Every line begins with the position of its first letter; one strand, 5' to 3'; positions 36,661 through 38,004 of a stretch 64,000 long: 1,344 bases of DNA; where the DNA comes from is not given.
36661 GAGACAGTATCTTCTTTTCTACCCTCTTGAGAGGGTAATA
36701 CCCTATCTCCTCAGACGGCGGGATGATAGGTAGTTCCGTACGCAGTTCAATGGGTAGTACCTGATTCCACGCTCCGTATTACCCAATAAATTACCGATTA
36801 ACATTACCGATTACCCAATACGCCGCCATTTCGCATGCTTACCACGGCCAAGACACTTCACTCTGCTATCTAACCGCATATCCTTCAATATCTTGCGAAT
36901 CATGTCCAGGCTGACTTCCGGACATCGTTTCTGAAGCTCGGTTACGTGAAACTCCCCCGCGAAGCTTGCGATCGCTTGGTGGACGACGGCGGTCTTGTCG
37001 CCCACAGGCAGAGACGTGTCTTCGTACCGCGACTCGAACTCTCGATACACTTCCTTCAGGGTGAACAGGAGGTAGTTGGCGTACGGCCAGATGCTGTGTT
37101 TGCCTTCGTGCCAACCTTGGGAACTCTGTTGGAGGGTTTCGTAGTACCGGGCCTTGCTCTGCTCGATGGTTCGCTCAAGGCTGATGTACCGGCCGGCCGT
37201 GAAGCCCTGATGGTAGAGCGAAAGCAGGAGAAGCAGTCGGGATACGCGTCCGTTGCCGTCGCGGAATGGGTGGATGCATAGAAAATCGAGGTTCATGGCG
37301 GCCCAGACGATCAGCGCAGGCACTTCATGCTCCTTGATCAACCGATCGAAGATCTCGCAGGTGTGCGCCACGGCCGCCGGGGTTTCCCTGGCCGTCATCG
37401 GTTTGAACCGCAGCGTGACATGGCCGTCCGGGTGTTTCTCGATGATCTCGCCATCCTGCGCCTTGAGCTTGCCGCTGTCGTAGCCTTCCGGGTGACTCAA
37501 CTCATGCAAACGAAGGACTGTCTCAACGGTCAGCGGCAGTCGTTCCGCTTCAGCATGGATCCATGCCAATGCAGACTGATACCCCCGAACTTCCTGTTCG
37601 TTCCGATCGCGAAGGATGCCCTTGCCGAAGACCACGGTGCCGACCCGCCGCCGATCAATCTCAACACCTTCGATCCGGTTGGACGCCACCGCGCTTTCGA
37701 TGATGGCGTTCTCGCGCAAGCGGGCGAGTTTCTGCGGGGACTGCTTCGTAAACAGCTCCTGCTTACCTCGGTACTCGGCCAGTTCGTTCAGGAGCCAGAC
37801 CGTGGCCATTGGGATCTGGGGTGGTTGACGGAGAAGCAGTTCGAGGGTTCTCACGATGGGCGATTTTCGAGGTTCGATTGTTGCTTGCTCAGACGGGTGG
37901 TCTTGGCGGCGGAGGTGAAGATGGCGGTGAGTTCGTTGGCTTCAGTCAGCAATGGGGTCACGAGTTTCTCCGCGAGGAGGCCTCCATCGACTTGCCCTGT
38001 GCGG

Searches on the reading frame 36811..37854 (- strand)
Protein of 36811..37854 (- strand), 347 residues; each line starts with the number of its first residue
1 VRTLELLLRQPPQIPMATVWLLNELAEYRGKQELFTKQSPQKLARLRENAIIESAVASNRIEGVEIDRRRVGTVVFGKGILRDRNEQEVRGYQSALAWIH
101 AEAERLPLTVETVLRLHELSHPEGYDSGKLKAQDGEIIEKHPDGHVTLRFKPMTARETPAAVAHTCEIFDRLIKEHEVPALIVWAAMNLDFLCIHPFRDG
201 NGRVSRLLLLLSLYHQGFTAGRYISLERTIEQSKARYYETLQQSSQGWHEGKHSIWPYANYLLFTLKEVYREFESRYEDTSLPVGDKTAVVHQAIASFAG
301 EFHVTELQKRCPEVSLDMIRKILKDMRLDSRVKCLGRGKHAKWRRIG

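Call 45: search_protein_families(library=pfam, proteins=[window:36811-37854:-], max_evalue=0.00001)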
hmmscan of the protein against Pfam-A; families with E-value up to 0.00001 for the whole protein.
window:36811-37854:- (347 aa): 1 family
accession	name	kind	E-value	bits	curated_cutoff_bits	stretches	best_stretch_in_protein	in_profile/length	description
PF02661.23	Fic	-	1.3e-11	45.6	24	1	107-211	1-91/93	Fic/DOC family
